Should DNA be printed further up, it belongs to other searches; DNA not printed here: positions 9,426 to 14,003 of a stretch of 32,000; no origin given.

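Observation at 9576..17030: PrtD/PrtE-type type I secretion genes followed by a giant, non-RTX, intrinsically disordered protein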

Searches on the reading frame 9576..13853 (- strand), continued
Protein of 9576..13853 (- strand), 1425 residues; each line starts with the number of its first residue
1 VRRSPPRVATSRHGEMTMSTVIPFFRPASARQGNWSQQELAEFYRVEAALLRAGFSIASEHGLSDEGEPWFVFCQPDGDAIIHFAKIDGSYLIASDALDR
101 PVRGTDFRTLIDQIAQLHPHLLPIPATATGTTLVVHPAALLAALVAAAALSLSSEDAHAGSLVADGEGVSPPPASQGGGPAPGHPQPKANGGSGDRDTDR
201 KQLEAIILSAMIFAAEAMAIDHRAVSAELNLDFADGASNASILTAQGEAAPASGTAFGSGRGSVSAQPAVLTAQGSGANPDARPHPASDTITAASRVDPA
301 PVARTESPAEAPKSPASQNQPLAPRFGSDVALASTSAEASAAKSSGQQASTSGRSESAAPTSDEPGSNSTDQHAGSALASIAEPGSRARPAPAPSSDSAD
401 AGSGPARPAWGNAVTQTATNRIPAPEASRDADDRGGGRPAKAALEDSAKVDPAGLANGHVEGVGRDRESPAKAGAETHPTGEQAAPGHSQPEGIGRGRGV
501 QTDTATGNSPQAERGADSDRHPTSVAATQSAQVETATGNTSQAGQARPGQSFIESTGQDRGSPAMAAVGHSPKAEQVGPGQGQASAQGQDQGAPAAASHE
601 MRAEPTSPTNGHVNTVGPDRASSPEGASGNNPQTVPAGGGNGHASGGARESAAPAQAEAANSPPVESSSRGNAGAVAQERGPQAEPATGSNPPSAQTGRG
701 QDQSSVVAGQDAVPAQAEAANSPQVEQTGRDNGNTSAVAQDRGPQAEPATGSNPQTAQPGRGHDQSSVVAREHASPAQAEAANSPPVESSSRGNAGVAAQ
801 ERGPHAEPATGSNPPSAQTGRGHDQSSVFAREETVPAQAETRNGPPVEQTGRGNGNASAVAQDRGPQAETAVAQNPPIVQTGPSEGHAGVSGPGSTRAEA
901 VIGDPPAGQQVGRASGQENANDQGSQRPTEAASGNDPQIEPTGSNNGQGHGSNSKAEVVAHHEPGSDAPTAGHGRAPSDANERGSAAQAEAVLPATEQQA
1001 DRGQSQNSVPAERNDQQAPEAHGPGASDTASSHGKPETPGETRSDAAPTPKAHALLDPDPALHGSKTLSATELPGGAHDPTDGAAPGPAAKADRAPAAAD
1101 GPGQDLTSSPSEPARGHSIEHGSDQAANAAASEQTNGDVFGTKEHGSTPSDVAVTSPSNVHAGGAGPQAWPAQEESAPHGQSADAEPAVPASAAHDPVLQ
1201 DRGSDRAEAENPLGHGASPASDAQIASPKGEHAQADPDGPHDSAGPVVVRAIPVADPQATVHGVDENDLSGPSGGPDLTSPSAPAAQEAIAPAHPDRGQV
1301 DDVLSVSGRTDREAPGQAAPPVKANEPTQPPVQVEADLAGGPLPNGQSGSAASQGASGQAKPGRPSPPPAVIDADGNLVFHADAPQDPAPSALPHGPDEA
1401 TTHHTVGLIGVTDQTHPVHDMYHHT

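Call 108: find_homologous_proteins(query=P0080, max_evalue=1e-20)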
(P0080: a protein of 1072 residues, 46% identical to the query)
Query P0080 (1072 aa): 70 proteins with E <= 1e-20 among 8000 candidates.
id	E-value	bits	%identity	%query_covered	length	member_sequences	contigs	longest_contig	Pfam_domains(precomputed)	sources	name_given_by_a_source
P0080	0.0e+0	2284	100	100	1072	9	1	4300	PF00353.26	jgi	jgi:RTX calcium-binding nonapeptide repeat (4 copies)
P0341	1.4e-242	826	66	66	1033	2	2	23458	-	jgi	jgi:hypothetical protein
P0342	7.0e-223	761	62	67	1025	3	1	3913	-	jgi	jgi:hypothetical protein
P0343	8.0e-221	754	63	66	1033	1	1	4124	-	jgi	jgi:hypothetical protein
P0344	9.5e-195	668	90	34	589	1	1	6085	-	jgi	jgi:hypothetical protein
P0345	3.7e-84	301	40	64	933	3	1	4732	PF00353.26,PF13946.12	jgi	jgi:hypothetical protein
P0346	1.9e-66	243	39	62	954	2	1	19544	PF00353.26,PF13946.12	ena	-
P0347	8.6e-62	227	58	18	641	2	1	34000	-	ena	-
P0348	1.1e-58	217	66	14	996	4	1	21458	-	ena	-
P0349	2.2e-52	196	48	25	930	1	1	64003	-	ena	-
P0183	5.5e-38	149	57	12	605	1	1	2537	-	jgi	jgi:hypothetical protein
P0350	9.6e-37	145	55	13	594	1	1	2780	-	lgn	-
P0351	2.9e-34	136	52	11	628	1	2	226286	-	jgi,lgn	jgi:hypothetical protein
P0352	3.2e-34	136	40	18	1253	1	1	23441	-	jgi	jgi:hypothetical protein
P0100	8.7e-33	131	49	11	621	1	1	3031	-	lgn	-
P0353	2.2e-32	130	51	13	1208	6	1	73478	-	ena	-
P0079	2.0e-27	114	50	13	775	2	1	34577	-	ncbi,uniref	ncbi:hypothetical protein [Methylobacterium nigriterrae]|uniref:hypothetical protein n=1 Tax=Methylo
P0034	8.8e-26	108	46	11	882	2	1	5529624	-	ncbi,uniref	ncbi:hypothetical protein ACFQE0_04890 [Methylobacterium komagatae]|uniref:Uncharacterized protein n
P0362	5.6e-25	106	36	16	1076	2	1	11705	-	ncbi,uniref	ncbi:beta strand repeat-containing protein [Rhodoblastus sp.]|uniref:beta strand repeat-containing p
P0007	8.0e-25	105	46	10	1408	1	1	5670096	-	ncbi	ncbi:hypothetical protein [Methylorubrum extorquens]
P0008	8.4e-25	105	46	10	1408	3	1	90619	-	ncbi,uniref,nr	ncbi:hypothetical protein [Methylorubrum extorquens]|uniref:hypothetical protein n=1 Tax=Methylorubr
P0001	1.4e-24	104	46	10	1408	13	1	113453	-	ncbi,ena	ncbi:MAG: hypothetical protein ACAH20_11140 [Methylobacteriaceae bacterium]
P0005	1.6e-24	104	46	10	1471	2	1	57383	-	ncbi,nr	ncbi:hypothetical protein ASF56_22815 [Methylobacterium sp. Leaf122]|nr:hypothetical protein [Methyl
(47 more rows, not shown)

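Call 111: find_encoding_contigs(protein=P0353, flank=10000, max_places=1)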
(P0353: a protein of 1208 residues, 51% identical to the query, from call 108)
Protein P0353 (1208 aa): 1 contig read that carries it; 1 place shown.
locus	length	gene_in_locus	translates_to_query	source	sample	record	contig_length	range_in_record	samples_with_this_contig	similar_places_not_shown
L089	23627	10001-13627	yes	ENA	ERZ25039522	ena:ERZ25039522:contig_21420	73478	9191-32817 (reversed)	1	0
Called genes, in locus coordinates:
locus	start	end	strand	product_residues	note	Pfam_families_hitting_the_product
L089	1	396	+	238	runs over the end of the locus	PF05598:DUF772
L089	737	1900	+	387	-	PF01548:DEDD_Tnp_IS110 (weak), PF02371:Transposase_20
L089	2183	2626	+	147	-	-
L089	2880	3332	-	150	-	PF13469:Sulfotransfer_3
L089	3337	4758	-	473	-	PF00515:TPR_1 (faint), PF07719:TPR_2 (faint), PF13181:TPR_8 (faint), PF13414:TPR_11 (faint), PF13424:TPR_12 (faint), PF13428:TPR_14 (faint), PF13432:TPR_16 (weak), PF13469:Sulfotransfer_3 (weak), +3 more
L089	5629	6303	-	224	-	-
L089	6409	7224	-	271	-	PF25994:HH_AprE, PF26002:Beta-barrel_AprE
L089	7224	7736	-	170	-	PF25984:BSH_YknX (weak)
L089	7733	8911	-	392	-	PF00005:ABC_tran, PF13304:AAA_21 (faint)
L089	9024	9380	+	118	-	-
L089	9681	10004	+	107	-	PF12844:HTH_19 (weak), PF13560:HTH_31, PF01381:HTH_3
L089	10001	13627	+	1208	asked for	-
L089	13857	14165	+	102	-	PF01527:HTH_Tnp_1, PF13518:HTH_28 (weak)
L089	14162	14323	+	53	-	-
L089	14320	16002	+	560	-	PF00665:rve, PF24764:rva_4 (faint), PF13683:rve_3, PF01548:DEDD_Tnp_IS110 (weak), PF02371:Transposase_20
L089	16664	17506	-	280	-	-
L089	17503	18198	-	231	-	-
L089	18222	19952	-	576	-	PF01209:Ubie_methyltran (weak), PF02353:CMAS (weak), PF13489:Methyltransf_23, PF08241:Methyltransf_11, PF08242:Methyltransf_12, PF13649:Methyltransf_25, PF13847:Methyltransf_31, PF13641:Glyco_tranf_2_3 (weak), +1 more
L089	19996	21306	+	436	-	PF13578:Methyltransf_24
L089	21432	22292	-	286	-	-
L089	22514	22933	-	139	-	-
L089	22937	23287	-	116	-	PF00872:Transposase_mut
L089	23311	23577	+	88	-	-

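Call 118: search_protein_families(library=pfam, proteins=[P0353, P0352, P0362, P0348, P0349, P0341, P0345], max_evalue=0.01)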
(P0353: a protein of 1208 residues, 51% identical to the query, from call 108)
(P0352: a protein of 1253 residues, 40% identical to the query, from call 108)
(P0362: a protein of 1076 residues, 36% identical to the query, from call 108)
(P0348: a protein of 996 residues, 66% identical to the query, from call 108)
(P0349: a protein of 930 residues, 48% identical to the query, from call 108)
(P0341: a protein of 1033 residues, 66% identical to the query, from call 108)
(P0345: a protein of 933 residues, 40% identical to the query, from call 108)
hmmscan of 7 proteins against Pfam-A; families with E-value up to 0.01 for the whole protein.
P0353 (1208 aa): 0 families

P0352 (1253 aa): 0 families

P0362 (1076 aa): 0 families

P0348 (996 aa): 0 families

P0349 (930 aa): 0 families

P0341 (1033 aa): 0 families

P0345 (933 aa): 2 families
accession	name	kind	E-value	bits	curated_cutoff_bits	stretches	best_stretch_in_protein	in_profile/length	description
PF13946.11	DUF4214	-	1.3e-12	48.1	23.2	2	11-58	24-71/72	Domain of unknown function (DUF4214)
PF00353.25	HemolysinCabind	-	3.7e-06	27.2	23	1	709-734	2-27/36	RTX calcium-binding nonapeptide repeat (4 copies)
